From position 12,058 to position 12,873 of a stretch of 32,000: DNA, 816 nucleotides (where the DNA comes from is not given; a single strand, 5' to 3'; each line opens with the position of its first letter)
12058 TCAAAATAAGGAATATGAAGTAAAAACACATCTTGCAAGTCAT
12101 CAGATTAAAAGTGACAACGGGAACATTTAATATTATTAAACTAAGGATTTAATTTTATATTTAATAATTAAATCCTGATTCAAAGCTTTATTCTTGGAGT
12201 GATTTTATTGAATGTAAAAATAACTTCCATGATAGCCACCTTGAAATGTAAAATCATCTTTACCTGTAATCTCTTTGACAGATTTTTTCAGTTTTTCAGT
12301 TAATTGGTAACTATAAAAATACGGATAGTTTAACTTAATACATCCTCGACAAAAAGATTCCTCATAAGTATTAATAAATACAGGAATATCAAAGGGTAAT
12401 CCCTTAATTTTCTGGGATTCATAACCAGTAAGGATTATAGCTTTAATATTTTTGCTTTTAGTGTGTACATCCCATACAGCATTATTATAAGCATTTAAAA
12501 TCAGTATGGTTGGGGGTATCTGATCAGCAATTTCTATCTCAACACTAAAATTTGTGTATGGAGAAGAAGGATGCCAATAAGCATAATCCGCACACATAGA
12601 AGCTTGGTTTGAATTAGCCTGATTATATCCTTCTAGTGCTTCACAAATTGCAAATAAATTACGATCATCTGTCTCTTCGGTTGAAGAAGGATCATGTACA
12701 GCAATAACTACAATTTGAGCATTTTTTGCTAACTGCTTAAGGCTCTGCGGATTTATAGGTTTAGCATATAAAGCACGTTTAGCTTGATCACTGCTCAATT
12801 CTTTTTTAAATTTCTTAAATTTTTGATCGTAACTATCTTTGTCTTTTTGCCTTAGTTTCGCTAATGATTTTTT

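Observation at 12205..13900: Two adjacent single-pass membrane proteins are paralogs sharing an unrecognised C-terminal domain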

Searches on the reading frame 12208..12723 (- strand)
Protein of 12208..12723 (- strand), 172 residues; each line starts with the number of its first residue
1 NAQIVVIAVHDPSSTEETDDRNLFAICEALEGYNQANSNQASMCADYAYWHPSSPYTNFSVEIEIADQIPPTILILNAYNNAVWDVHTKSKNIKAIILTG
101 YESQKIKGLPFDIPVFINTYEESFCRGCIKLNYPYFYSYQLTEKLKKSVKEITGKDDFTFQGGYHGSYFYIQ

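Call 14: search_solved_structures(query=A2, max_evalue=10)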
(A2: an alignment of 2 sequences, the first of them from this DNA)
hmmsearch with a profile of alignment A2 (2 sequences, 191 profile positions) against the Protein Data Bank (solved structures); distinct sequences matched with E-value up to 10: 3.
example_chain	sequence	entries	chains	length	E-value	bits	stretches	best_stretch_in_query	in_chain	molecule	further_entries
4w7s_A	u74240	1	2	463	0.0047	19.8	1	63-126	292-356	Pre-mRNA-splicing ATP-dependent RNA helicase PRP28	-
5zwn_y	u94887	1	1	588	0.0055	19.6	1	63-126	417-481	Pre-mRNA-splicing ATP-dependent RNA helicase PRP28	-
4wkw_A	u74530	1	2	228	1.2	11.9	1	63-139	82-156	Uncharacterized protein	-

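Call 28: search_protein_representatives(alignment_id=A2)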
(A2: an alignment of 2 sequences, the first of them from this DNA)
Query: 2 sequences, 191 profile positions. Proteins with E-value up to 0.001 (for the whole library): 905; up to 1e-10: 179; up to 1e-30: 11. The best 150 are listed.
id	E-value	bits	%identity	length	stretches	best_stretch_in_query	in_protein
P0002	2.3e-93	327.5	-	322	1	1-188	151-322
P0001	8.6e-68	244.1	-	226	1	26-191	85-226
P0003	1.3e-43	165.1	-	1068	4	74-187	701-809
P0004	5.0e-40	153.5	-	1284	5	69-187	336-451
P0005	2.0e-38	148.3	-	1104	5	73-131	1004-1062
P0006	4.7e-36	140.5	-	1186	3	63-188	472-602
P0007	2.1e-35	138.4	-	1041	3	74-188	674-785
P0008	3.8e-35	137.6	-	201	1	20-188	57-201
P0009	1.0e-34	136.2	-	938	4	64-187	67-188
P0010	5.7e-32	127.2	-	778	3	72-187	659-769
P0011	1.0e-31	126.4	-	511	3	74-188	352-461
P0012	4.4e-30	121.1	-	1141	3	73-187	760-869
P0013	8.3e-29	116.9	-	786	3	74-187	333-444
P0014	5.9e-28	114.1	-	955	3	63-187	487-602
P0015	1.3e-27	113.0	-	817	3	72-187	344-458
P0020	2.2e-23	99.2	-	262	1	26-189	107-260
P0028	6.0e-21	91.3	-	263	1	27-188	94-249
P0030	9.5e-21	90.6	-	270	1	26-189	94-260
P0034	2.0e-19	86.3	-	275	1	28-190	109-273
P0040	1.3e-18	83.7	-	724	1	62-188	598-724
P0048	5.9e-18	81.5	-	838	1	28-187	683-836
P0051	8.5e-18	81.0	-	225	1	27-187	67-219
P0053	1.6e-17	80.1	-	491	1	7-189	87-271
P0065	4.9e-16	75.2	-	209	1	29-187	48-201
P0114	4.2e-13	65.7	-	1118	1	58-189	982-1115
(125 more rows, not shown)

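Call 29: search_protein_families(library=pfam, proteins=[P0003, P0004, P0005, P0006, P0008, P0009, P0011, P0020, P0028, P0040], max_evalue=0.01)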
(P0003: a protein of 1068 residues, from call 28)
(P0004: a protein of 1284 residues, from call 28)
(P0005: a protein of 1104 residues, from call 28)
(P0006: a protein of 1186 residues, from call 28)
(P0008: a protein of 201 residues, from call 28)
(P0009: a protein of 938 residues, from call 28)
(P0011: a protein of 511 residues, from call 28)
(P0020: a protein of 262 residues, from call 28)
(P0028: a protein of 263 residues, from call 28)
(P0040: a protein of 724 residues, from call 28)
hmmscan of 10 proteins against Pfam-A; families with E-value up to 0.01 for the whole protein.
P0003 (1068 aa): 3 families
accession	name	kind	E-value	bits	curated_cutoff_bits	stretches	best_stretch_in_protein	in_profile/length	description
PF08281.18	Sigma70_r4_2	-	3.6e-08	33.4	25.7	1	2-52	4-54/54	Sigma-70, region 4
PF04545.22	Sigma70_r4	-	1.4e-05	24.9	24.1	1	6-52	2-48/50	Sigma-70, region 4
PF13384.12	HTH_23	-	5.8e-05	23.2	24.6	1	12-46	5-39/50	Homeodomain-like domain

P0004 (1284 aa): 2 families
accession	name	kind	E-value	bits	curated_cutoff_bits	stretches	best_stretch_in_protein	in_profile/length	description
PF04542.20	Sigma70_r2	-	2.9e-11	43.4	24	1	46-113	1-70/71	Sigma-70 region 2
PF08281.18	Sigma70_r4_2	-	7e-07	29.2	25.7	1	141-192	3-54/54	Sigma-70, region 4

P0005 (1104 aa): 3 families
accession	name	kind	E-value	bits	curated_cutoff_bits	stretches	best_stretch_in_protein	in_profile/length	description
PF08281.18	Sigma70_r4_2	-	2e-12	47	25.7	1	156-206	4-54/54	Sigma-70, region 4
PF04542.20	Sigma70_r2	-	9e-09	35.4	24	1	59-118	1-62/71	Sigma-70 region 2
PF04545.22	Sigma70_r4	-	0.00019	21.3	24.1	1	160-206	2-48/50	Sigma-70, region 4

P0006 (1186 aa): 3 families
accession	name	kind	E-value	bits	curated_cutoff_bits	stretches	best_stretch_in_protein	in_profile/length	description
PF05139.19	Erythro_esteras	-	2e-32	113.7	26.4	1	848-1177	1-357/358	Erythromycin esterase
PF08281.18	Sigma70_r4_2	-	4.5e-09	36.3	25.7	1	127-179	2-54/54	Sigma-70, region 4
PF04542.20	Sigma70_r2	-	4.6e-07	30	24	1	38-100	2-68/71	Sigma-70 region 2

P0008 (201 aa): 0 families

P0009 (938 aa): 5 families
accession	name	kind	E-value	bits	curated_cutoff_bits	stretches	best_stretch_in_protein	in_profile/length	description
PF25390.1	WD40_RLD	-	6.2e-55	187.4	150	3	708-874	145-323/363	RCC1-like domain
PF13540.12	RCC1_2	-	7.2e-45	150.1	22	3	660-689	1-30/30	Regulator of chromosome condensation (RCC1) repeat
PF00415.24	RCC1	-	4.8e-23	81.9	21.7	4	769-816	1-50/50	Regulator of chromosome condensation (RCC1) repeat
PF25384.1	Alsin_RLD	-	1.5e-05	25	100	1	629-691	242-308/405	Alsin RCC1-like domain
PF07494.17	Reg_prop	-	0.0034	17.8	20.4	0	808-827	4-23/24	Two component regulator propeller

P0011 (511 aa): 0 families

P0020 (262 aa): 0 families

P0028 (263 aa): 0 families

P0040 (724 aa): 5 families
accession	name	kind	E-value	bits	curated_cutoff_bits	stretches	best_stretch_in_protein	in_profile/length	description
PF12796.13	Ank_2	-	3.6e-22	79.2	27.3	2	124-207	9-89/90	Ankyrin repeats (3 copies)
PF13606.12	Ank_3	-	1.5e-15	56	22.3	1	178-205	2-29/30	Ankyrin repeat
PF13857.12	Ank_5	-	5.5e-15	55.8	27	3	170-218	8-56/56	Ankyrin repeats (many copies)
PF13637.12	Ank_4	-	6.7e-15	55.3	22.7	2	185-231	4-50/50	Ankyrin repeats (many copies)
PF00023.36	Ank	-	1.7e-14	53.6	21.1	1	178-208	2-32/33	Ankyrin repeat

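Call 36: find_homologous_proteins(query=A3, max_evalue=0.00001)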
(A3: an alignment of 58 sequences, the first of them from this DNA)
Query A3 (58 sequences) (172 aa, profile of the alignment): 2 proteins with E <= 0.00001 among 1753 candidates.
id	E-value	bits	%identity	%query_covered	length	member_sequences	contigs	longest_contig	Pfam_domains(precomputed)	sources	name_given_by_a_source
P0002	2.4e-29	120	100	100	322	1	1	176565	-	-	-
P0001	3.0e-25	107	29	47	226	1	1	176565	-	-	-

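Call 38: find_encoding_contigs(protein=P0008, flank=8000, max_places=5)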
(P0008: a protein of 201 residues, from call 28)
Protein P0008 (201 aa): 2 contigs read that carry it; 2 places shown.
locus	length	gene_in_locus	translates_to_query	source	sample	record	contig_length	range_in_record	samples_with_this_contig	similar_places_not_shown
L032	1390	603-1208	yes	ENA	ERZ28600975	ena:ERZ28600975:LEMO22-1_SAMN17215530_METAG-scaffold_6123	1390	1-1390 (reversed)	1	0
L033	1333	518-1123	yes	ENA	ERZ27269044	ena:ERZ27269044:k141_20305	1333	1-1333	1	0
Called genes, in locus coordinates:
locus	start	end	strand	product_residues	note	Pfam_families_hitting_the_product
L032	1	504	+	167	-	?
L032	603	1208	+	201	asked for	-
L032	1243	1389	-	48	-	?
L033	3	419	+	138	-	?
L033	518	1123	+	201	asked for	-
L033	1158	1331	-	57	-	?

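Call 39: find_encoding_contigs(protein=P0020, flank=8000, max_places=5)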
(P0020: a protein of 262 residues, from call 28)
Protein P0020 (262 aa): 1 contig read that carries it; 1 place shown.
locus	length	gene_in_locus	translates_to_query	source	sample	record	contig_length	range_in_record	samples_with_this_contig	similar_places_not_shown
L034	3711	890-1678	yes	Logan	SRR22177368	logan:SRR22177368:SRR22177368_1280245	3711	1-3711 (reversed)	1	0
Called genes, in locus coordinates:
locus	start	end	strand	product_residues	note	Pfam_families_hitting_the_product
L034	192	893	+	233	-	-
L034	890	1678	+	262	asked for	-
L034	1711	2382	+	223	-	-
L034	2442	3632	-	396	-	PF05816:TelA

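Call 43: predict_structure(alignment_id=A3)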
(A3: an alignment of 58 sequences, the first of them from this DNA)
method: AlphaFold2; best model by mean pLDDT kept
length: 172 residues; sequences in the alignment: 58
mean_pLDDT: 86.3   pTM: 0.78
mean pLDDT of the five models: 86.3, 86.2, 85.9, 84.9, 84.4
residues with pLDDT >= 90: 112; 70-90: 22; 50-70: 36; < 50: 2
segments of 3 or more residues with pLDDT < 50: none
pLDDT, mean of each block of 10 residues (from residue 1): 96 66 65 66 66 61 94 97 93 96 94 96 91 96 97 97 95 94
secondary structure, 60 per line:
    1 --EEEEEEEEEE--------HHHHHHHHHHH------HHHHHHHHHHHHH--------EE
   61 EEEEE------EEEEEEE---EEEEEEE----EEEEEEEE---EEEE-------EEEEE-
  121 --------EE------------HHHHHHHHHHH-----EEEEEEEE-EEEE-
elements in order: E3-12 H21-31 H38-50 E59-65 E72-78 E82-88 E93-100 E104-107 E115-119 H143-153 E159-166 E168-171

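Call 46: fold_search(model_id=the predicted structure, library=pdb)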
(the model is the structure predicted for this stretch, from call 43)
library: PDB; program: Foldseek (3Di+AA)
matches with E <= 10: 75; with E <= 0.001: 0
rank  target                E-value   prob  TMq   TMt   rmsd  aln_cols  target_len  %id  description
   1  9fk5_E                1.5e-02  1.00  0.43  0.25   6.2       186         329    8  Zebrafish Betaglycan Orphan Domain (zfBGo) in complex with TGF-B3 and extracellular domains of TGFBRI and TGFBRII (released 2025-03-12)
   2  6mzp_B                6.7e-02  0.98  0.43  0.27   7.0       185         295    9  Zebrafish betaglycan orphan domain structure from orthorhombic crystal form (released 2019-08-21)
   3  6mzp_A                8.8e-02  0.97  0.41  0.25   6.5       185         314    8  Zebrafish betaglycan orphan domain structure from orthorhombic crystal form (released 2019-08-21)
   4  9fdy_C                9.8e-02  0.84  0.37  0.22   7.2       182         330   12  Betaglycan Orphan Domain (ratBGo) in complex with TGF-b1 and extracellular domain of TGFBRII (released 2025-03-12)
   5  7lbg_D                3.3e-01  0.41  0.28  0.31   6.1       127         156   11  CryoEM structure of the HCMV Trimer gHgLgO in complex with human Transforming growth factor beta receptor type 3 and n (released 2021-03-10)
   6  5hzw_A                1.1e+00  0.10  0.24  0.08   9.8       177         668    8  Crystal structure of the orphan region of human endoglin/CD105 in complex with BMP9 (released 2017-06-07)
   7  4nkr_B                1.2e+00  0.03  0.11  0.12  14.9       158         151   10  The Crystal structure of Bacillus subtilis MobB (released 2014-11-26)
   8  5i04_A                1.4e+00  0.23  0.35  0.12   5.6       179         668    7  Crystal structure of the orphan region of human endoglin/CD105 (released 2017-06-07)
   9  9m1n_C                1.5e+00  0.02  0.14  0.10  31.6       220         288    8  Cryo-EM structure of the TBC-DC-Arl2-alpha-beta-tubulin complex with GDP-AlFx (released 2025-10-22)
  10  2iz7_A                1.7e+00  0.02  0.13  0.14  15.8       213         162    8  structure of Moco Carrier Protein from Chlamydomonas reinhardtii (released 2006-07-27)
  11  3pf8_A                1.9e+00  0.05  0.20  0.14  18.6       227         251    8  Crystal structure of the Lactobacillus johnsonii cinnamoyl esterase LJ0536 (released 2011-08-31)
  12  2iz7_B                2.1e+00  0.01  0.13  0.14  16.6       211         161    8  structure of Moco Carrier Protein from Chlamydomonas reinhardtii (released 2006-07-27)
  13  4n82_B                2.2e+00  0.03  0.15  0.16  18.9       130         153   11  X-ray crystal structure of Streptococcus sanguinis NrdIox (released 2014-01-08)
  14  3pf9                  2.9e+00  0.02  0.19  0.13  18.7       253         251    9  Crystal structure of the Lactobacillus johnsonii cinnamoyl esterase LJ0536 S106A mutant (released 2011-08-31)
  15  5ufh                  3.1e+00  0.02  0.11  0.08  17.3        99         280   12  The crystal structure of a LacI-type transcription regulator from Bifidobacterium animalis subsp. lactis DSM 10140 (released 2017-01-18)
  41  9c0m                  6.6e+00  0.01  0.14  0.10  16.3       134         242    7  FphH, Staphylococcus aureus fluorophosphonate-binding serine hydrolases H, apo form 2 at room temperature (released 2025-01-08)
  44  9ia6_B                7.0e+00  0.01  0.08  0.10  17.3       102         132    7  Crystal structure of DNPH1 bound by compound 3. (released 2025-11-12)
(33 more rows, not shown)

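Call 47: search_protein_families(library=ncbifam, proteins=[P0020, P0028, P0030, P0003, P0009, P0040, P0048, P0053, P0114, P0051], max_evalue=0.01)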
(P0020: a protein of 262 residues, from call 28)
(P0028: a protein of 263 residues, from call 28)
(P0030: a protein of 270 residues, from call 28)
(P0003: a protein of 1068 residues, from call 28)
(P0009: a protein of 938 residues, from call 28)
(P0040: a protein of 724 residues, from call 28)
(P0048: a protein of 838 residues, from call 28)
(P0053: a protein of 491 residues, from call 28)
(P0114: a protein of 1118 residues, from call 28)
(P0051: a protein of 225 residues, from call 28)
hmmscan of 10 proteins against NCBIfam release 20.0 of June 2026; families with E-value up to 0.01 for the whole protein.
P0020 (262 aa): 0 families

P0028 (263 aa): 0 families

P0030 (270 aa): 0 families

P0003 (1068 aa): 6 families
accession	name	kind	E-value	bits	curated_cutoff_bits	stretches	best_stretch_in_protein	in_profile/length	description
TIGR02937.1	sigma70-ECF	superfamily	2.6e-05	23.9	42.9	1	2-55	111-164/165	sigma-70 family RNA polymerase sigma factor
NF004113.0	PRK05602.1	equivalog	0.00051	19.7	208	1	4-58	149-203/211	RNA polymerase sigma factor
TIGR02959.1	SigZ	equivalog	0.0008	19.3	168.65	1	3-57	95-149/170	RNA polymerase sigma factor SigZ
NF008888.0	PRK11922.1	equivalog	0.00084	19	204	1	2-57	142-197/231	RNA polymerase sigma factor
NF009188.0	PRK12536.1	subfamily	0.007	16.3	250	0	5-58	135-188/190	RNA polymerase sigma factor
NF009170.0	PRK12517.1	subfamily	0.0073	15.7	197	0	2-57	122-177/188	RNA polymerase sigma factor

P0009 (938 aa): 0 families

P0040 (724 aa): 9 families
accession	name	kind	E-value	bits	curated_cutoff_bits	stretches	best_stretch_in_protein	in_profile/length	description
NF043028.1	T4SS_AnkX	equivalog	7.3e-11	41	1400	1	94-250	564-724/938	Dot/Icm T4SS effector AnkN/AnkX/LegA8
NF043029.1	T4SS_AnkY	equivalog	2e-09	36.4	600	2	160-249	441-528/543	Dot/Icm T4SS effector AnkY/LegA9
TIGR00870.1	trp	subfamily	2.1e-08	32.8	498.75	1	178-257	178-272/747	transient-receptor-potential calcium channel protein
NF041931.2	MzaA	equivalog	7.2e-07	28.4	800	1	171-243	28-100/726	MZA anti-phage system associated sigma-70 family RNA polymerase sigma factor MzaA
NF043022.1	T4SS_AnkG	equivalog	1.1e-06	27.7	500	0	31-151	325-442/455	Dot/Icm T4SS effector AnkG/AnkZ/LegA7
NF043023.1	T4SS_AnkH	equivalog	9.1e-06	24.7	600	1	163-250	17-103/467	Dot/Icm T4SS effector AnkH/LegA3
NF038106.1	gamma_NF038106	equivalog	7.5e-05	22.9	50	0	75-126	33-84/93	PA4642 family protein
NF043019.1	T4SS_AnkC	equivalog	0.002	17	450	0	171-237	160-227/459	Dot/Icm T4SS effector AnkC/LegA12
NF043024.1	T4SS_AnkI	equivalog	0.0042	15.9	550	0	158-215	222-279/439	Dot/Icm T4SS effector AnkI/LegAS4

P0048 (838 aa): 0 families

P0053 (491 aa): 0 families

P0114 (1118 aa): 0 families

P0051 (225 aa): 0 families

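Call 49: search_protein_families(library=pfam, alignment_id=A4, max_evalue=0.0001)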
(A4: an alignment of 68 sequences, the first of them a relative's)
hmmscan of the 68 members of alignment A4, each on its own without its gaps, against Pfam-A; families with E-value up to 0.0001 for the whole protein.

A. member 1, P0003 (1068 aa): 3 families
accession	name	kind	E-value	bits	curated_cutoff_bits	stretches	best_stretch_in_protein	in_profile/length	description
PF08281.18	Sigma70_r4_2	-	3.6e-08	33.4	25.7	1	2-52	4-54/54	Sigma-70, region 4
PF04545.22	Sigma70_r4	-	1.4e-05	24.9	24.1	1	6-52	2-48/50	Sigma-70, region 4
PF13384.12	HTH_23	-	5.8e-05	23.2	24.6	0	12-46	5-39/50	Homeodomain-like domain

B. families by the number of members that match (of 68 scanned): 29 families (the first 25 are shown)
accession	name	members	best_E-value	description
PF08281.18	Sigma70_r4_2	12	4e-16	Sigma-70, region 4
PF04542.20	Sigma70_r2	10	2.3e-13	Sigma-70 region 2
PF12796.13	Ank_2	8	5.3e-49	Ankyrin repeats (3 copies)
PF00023.36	Ank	8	4.1e-41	Ankyrin repeat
PF13637.12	Ank_4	8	6e-38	Ankyrin repeats (many copies)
PF13857.12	Ank_5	8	1.5e-32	Ankyrin repeats (many copies)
PF13606.12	Ank_3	8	5.5e-31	Ankyrin repeat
PF23745.1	ANK_LRRK2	4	9.5e-12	LRRK2 ANK repeat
PF04545.22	Sigma70_r4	4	1.1e-07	Sigma-70, region 4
PF07661.19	MORN_2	2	2.8e-17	MORN repeat variant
PF25390.1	WD40_RLD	1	6.2e-55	RCC1-like domain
PF13540.12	RCC1_2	1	7.2e-45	Regulator of chromosome condensation (RCC1) repeat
PF05569.17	Peptidase_M56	1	2e-40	BlaR1 peptidase M56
PF05139.19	Erythro_esteras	1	2e-32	Erythromycin esterase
PF08238.18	Sel1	1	7.6e-25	Sel1 repeat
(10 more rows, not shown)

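Call 51: find_encoding_contigs(protein=P0028, flank=8000, max_places=4)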
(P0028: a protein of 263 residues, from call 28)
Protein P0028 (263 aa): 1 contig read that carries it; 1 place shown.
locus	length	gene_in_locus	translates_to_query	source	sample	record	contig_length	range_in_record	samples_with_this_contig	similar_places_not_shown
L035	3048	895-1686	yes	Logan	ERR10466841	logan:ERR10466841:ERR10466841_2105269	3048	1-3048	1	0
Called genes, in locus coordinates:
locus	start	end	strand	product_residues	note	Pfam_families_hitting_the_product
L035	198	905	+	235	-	-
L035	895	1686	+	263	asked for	-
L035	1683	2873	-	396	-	PF05816:TelA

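Call 52: find_encoding_contigs(protein=P0030, flank=8000, max_places=4)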
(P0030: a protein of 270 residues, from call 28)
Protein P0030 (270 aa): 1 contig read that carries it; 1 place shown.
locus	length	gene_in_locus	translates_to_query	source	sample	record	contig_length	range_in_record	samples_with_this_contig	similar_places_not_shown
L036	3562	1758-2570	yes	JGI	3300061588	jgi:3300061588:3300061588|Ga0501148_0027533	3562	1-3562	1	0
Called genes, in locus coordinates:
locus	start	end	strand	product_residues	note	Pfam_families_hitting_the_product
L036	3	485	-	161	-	?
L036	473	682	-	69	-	-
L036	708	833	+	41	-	-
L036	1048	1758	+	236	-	-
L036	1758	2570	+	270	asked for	-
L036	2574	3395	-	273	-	-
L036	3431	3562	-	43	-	?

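Call 58: search_protein_families(library=pfam, proteins=[L036:2574-3395:-, L036:1048-1758:+, L035:198-905:+, L034:192-893:+], max_evalue=0.1)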
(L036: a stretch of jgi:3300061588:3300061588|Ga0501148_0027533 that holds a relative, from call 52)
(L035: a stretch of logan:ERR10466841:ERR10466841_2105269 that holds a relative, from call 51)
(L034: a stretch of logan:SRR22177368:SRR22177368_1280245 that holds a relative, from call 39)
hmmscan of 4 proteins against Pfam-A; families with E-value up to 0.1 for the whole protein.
L036:2574-3395:- (273 aa): 2 families
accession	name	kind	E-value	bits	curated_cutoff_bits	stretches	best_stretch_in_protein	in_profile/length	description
PF02183.23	HALZ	-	0.014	16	28.1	1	117-149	9-41/43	Homeobox associated leucine zipper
PF17279.8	DUF5344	-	0.036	15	27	1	104-156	34-86/87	Family of unknown function (DUF5344)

L036:1048-1758:+ (236 aa): 1 family
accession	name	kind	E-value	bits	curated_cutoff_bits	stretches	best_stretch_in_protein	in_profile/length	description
PF16741.10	mRNA_decap_C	-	0.012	15.4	27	1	191-205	6-20/43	mRNA-decapping enzyme C-terminus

L035:198-905:+ (235 aa): 2 families
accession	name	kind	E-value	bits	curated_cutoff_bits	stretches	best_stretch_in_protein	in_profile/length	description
PF22094.2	CED4_WHD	-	0.0042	17.7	26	0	191-225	36-69/95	CED4, winged-helix domain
PF08708.16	PriCT_1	-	0.018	15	21.1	0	162-200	29-65/67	Primase C terminal 1 (PriCT-1)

L034:192-893:+ (233 aa): 2 families
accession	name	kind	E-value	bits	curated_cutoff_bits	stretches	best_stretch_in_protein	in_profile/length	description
PF21886.1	BRF2-like_C_cyclin_rpt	-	0.053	14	27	0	105-151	88-133/138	BRF2-like, C-terminal cyclin repeat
PF00487.30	FA_desaturase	-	0.086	13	29.7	0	13-91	133-208/253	Fatty acid desaturase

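Call 78: fold_search(model_id=the predicted structure, library=viral)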
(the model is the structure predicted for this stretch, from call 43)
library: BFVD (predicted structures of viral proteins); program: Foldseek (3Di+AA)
matches with E <= 10: 118; with E <= 0.001: 0
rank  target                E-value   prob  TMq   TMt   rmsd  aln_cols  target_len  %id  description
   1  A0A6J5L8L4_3          1.6e-01  0.18  0.25  0.06  11.0       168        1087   11  Uncharacterized protein [uncultured Caudovirales phage]
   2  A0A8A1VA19            1.8e-01  0.04  0.11  0.11  20.1       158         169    8  (no name in the UniProt tables at hand)
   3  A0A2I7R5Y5            7.7e-01  0.03  0.14  0.05  17.3       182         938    8  (no name in the UniProt tables at hand)
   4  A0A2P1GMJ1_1          8.1e-01  0.12  0.26  0.04  14.8       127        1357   10  RNA-directed RNA polymerase L [Hainan bunya-like virus]
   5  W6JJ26                1.3e+00  0.08  0.24  0.12  19.6       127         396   12  Uncharacterized protein [Alphaentomopoxvirus acuprea]
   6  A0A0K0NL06            1.3e+00  0.02  0.12  0.13  19.2       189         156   10  YspA cpYpsA-related SLOG domain-containing protein [Gordonia phage GMA3]
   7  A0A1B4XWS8            1.4e+00  0.15  0.28  0.04   9.4       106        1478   10  Uncharacterized protein [Tenacibaculum phage pT24]
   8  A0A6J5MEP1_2          1.6e+00  0.09  0.23  0.07  13.0       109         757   12  Uncharacterized protein [uncultured Caudovirales phage]
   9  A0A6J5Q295            1.6e+00  0.03  0.18  0.14  17.0       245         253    9  N-acetylneuraminic acid synthase, N-terminal [uncultured Caudovirales phage]
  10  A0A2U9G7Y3            1.7e+00  0.05  0.18  0.17  13.9       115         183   12  Wsv405 [White spot syndrome virus]
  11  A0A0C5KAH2            1.8e+00  0.10  0.21  0.38   7.5        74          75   15  (no name in the UniProt tables at hand)
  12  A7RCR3                2.0e+00  0.02  0.14  0.18  14.6       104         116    8  (no name in the UniProt tables at hand)
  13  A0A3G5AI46            2.3e+00  0.06  0.27  0.07  19.1       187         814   12  Uncharacterized protein [Sylvanvirus sp.]
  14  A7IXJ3                2.3e+00  0.01  0.10  0.12  17.5       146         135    7  Uncharacterized protein b668R [Paramecium bursaria Chlorella virus NY2A]
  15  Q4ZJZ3                2.3e+00  0.01  0.12  0.08  18.8       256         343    9  Protease inhibitor Egf1.5a [Microplitis demolitor bracovirus (isolate Webb)]
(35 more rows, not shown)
